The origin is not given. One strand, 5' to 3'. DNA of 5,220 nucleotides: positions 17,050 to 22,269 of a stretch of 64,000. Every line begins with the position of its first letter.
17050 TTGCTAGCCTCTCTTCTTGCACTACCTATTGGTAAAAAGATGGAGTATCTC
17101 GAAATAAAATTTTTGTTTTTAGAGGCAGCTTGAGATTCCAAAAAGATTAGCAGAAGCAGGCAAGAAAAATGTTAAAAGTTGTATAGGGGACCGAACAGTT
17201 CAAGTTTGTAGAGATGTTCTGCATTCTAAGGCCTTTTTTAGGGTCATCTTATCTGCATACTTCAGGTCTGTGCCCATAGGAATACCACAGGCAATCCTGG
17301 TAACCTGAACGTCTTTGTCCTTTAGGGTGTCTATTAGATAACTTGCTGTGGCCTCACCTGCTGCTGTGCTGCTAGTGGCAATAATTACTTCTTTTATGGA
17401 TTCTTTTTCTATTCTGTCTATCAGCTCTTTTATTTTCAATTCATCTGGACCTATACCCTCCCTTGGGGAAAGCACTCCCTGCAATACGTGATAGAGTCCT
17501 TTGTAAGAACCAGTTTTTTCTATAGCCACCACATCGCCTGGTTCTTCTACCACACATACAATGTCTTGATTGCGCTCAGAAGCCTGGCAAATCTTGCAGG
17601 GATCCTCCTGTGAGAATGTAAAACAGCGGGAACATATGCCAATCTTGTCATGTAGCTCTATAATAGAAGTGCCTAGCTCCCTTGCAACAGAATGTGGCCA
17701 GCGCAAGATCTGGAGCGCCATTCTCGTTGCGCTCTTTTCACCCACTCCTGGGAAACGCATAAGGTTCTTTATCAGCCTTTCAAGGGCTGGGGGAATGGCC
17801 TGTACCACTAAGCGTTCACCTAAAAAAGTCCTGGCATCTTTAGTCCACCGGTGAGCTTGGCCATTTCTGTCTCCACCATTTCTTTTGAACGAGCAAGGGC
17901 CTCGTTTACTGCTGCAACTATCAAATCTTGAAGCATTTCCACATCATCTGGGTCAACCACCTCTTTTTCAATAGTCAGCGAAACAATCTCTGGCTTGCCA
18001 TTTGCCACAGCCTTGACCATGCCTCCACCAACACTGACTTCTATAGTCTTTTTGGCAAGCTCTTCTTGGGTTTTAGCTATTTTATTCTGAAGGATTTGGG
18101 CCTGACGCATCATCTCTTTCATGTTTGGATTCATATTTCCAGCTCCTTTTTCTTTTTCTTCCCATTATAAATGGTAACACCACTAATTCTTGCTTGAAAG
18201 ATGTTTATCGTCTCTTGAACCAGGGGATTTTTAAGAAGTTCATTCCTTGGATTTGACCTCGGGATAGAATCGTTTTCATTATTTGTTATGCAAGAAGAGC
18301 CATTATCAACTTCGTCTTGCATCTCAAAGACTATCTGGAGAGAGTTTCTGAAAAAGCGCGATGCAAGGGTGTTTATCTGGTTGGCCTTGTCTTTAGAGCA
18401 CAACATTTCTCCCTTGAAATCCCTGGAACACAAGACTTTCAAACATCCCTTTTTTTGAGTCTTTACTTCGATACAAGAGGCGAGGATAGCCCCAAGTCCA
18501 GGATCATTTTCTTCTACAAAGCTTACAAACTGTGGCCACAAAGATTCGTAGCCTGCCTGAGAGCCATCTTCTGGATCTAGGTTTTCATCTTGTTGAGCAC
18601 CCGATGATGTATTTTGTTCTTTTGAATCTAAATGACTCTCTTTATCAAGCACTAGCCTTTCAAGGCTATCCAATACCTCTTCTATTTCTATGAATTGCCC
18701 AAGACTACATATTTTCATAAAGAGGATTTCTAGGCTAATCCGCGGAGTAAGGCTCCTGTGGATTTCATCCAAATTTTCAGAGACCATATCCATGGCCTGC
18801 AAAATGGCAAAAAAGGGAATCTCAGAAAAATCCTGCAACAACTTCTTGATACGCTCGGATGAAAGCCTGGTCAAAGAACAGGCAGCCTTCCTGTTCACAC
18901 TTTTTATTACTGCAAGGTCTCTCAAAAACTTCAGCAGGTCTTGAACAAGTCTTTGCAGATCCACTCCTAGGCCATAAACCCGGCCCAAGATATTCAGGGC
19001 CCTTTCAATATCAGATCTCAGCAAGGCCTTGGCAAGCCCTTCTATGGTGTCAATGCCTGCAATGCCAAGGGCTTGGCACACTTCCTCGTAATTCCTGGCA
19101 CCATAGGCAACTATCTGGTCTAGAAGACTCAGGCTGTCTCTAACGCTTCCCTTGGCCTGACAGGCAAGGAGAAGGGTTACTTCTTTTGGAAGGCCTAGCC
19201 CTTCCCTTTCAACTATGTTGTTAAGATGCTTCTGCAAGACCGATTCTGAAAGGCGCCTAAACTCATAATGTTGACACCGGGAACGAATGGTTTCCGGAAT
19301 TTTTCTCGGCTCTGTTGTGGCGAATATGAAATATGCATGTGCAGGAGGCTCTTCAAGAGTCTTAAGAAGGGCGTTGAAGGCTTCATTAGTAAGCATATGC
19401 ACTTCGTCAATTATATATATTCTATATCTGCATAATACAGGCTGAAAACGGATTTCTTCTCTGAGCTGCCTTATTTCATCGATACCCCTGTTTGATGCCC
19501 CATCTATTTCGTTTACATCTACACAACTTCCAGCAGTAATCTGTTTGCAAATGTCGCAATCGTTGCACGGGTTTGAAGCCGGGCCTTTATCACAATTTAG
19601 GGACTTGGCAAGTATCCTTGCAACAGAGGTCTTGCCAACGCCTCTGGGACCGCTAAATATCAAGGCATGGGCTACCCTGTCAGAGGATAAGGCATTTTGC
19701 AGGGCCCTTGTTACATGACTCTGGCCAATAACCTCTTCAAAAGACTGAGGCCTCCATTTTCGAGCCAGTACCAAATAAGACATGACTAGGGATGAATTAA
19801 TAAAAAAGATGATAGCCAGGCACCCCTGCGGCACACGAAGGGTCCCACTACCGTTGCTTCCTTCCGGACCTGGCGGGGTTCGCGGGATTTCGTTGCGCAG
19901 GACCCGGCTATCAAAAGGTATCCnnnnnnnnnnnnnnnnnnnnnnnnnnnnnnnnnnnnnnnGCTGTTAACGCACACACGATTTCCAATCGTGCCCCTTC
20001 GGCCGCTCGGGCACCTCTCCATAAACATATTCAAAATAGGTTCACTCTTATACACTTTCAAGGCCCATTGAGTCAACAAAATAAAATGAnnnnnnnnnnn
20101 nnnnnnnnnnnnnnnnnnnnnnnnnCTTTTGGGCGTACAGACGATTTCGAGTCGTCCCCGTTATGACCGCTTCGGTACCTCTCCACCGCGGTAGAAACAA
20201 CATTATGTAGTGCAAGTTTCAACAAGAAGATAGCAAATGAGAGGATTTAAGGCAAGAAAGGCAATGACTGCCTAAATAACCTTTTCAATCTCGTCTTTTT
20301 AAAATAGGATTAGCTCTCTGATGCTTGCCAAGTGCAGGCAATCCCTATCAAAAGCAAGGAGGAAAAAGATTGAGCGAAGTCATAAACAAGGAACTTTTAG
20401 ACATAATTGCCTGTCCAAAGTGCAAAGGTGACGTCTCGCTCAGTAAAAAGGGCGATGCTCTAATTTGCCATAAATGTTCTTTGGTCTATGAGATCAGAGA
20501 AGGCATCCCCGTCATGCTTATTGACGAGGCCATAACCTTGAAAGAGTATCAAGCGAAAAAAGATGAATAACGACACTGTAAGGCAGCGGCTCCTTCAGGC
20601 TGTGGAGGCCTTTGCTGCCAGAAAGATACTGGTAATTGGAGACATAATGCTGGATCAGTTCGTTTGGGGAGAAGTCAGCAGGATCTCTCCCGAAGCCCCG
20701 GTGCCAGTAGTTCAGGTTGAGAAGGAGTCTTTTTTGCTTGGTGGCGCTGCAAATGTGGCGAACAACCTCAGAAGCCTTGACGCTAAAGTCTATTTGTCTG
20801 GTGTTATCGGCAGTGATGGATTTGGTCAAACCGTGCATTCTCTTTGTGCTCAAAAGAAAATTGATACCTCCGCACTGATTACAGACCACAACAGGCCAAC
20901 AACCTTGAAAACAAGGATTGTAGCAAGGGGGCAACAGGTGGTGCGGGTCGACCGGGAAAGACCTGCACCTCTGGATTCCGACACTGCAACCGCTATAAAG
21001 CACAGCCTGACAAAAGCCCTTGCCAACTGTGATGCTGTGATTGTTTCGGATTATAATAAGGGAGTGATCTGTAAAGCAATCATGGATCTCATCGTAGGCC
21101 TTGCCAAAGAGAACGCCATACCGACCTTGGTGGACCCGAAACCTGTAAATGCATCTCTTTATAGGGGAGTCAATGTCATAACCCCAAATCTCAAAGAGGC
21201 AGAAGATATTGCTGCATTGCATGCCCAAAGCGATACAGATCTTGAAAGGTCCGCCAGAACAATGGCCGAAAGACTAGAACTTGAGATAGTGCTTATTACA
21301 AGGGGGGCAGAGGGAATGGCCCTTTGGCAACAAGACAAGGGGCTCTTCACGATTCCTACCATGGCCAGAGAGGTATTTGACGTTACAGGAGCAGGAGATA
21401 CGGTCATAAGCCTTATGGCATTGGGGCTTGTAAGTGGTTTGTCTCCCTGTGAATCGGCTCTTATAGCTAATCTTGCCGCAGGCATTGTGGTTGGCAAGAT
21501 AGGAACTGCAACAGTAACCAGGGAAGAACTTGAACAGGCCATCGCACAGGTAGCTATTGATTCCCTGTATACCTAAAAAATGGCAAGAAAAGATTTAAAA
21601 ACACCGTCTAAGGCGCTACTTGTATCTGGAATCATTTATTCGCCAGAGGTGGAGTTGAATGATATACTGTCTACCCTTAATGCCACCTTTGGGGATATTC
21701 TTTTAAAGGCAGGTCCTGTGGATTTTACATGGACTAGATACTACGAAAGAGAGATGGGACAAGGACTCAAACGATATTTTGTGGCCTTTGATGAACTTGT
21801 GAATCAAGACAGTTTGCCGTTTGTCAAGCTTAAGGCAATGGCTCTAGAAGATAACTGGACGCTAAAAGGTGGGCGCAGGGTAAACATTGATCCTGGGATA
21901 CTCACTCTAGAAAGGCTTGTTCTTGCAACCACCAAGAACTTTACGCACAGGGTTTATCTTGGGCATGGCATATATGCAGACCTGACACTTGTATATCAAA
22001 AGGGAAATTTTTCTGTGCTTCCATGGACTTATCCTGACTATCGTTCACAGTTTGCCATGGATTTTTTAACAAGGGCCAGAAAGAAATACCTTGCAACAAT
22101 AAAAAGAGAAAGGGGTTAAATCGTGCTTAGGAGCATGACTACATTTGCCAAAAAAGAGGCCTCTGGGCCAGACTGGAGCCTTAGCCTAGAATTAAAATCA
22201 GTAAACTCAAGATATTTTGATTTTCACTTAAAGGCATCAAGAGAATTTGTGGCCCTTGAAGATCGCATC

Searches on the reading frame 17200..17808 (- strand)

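Call 58: search_protein_families(library=pfam, proteins=[window:17200-17808:-], max_evalue=0.00001)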
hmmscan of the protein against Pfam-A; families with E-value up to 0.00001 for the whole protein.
window:17200-17808:- (202 aa): 5 families
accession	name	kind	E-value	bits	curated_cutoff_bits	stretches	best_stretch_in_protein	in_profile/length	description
PF13662.12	Toprim_4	-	1.2e-28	99.6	25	1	83-173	2-85/85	Toprim domain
PF01751.28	Toprim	-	4.7e-12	46.4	23.1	1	84-171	2-95/96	Toprim domain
PF21176.3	RecR_HhH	-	6.1e-12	45.6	27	1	9-51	1-43/45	RecR, helix-hairpin-helix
PF21175.2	RecR_C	-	7.9e-09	35.2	22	1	175-195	1-21/24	RecR, C-terminal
PF02132.21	RecR_ZnF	-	4.8e-06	26.7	22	1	56-75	1-20/21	RecR, Cys4-zinc finger domain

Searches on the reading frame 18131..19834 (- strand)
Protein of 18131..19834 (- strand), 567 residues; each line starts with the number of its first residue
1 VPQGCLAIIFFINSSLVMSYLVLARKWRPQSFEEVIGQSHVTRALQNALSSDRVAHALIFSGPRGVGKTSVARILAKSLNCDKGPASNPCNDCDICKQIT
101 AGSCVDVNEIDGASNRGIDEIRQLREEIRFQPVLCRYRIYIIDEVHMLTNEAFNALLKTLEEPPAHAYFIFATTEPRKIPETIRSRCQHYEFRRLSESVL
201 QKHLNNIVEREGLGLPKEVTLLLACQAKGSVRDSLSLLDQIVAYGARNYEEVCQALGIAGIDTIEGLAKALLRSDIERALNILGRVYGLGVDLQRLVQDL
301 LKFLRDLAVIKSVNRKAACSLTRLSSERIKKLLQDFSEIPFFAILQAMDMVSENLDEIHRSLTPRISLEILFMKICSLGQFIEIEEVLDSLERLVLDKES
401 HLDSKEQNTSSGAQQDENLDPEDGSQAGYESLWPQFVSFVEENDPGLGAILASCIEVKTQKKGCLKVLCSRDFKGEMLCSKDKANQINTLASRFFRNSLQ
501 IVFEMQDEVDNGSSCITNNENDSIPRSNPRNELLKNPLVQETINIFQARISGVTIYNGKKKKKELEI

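Call 58: search_protein_families(library=pfam, proteins=[window:18131-19834:-], max_evalue=0.00001)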
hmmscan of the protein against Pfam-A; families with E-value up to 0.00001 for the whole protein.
window:18131-19834:- (567 aa): 6 families
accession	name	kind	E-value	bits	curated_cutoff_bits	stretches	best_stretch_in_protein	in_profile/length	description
PF13177.12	DNA_pol3_delta2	-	5.5e-48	163.4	27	1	38-195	2-160/161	DNA polymerase III, delta subunit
PF12169.13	DNA_pol3_gamma3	-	1.5e-15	57.7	24.4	1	250-388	4-140/143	DNA polymerase III subunits gamma and tau domain III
PF00004.35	AAA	-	1.3e-12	48.7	21.2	1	58-190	1-126/131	ATPase family associated with various cellular activities (AAA)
PF22608.2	DNAX_ATPase_lid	-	1e-11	44.8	27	1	201-246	3-48/49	DNA polymerase III clamp loader subunit, ATPase lid domain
PF05496.18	RuvB_N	-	4.2e-08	33.6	27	1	28-90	2-68/159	Holliday junction DNA helicase RuvB P-loop domain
PF13401.12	AAA_22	-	1.8e-07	31.9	27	0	57-161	7-109/130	AAA domain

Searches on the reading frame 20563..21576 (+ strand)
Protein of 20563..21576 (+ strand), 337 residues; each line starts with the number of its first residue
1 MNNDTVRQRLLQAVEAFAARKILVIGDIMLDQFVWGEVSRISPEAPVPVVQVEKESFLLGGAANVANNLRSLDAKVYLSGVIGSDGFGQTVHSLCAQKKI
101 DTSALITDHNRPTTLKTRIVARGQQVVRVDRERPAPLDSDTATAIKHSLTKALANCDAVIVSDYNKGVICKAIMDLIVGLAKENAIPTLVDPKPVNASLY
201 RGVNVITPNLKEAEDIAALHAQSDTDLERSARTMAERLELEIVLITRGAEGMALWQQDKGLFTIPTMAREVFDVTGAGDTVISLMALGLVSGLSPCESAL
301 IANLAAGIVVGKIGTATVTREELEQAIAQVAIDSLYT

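Call 58: search_protein_families(library=pfam, proteins=[window:20563-21576:+], max_evalue=0.00001)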
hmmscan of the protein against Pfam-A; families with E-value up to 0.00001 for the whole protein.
window:20563-21576:+ (337 aa): 2 families
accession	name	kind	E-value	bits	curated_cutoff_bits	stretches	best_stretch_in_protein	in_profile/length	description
PF00294.29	PfkB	-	7.9e-43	147.3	25.8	1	20-317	2-297/302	pfkB family carbohydrate kinase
PF08543.17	Phos_pyr_kin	-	3.2e-08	33.7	27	1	195-299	112-221/246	Phosphomethylpyrimidine kinase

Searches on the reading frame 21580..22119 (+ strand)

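Call 58: search_protein_families(library=pfam, proteins=[window:21580-22119:+], max_evalue=0.00001)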
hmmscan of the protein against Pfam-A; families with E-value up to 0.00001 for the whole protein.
window:21580-22119:+ (179 aa): 1 family
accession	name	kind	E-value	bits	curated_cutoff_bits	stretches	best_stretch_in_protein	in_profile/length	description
PF14385.11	DUF4416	-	6.8e-58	195.6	27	1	11-170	2-162/162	Domain of unknown function (DUF4416)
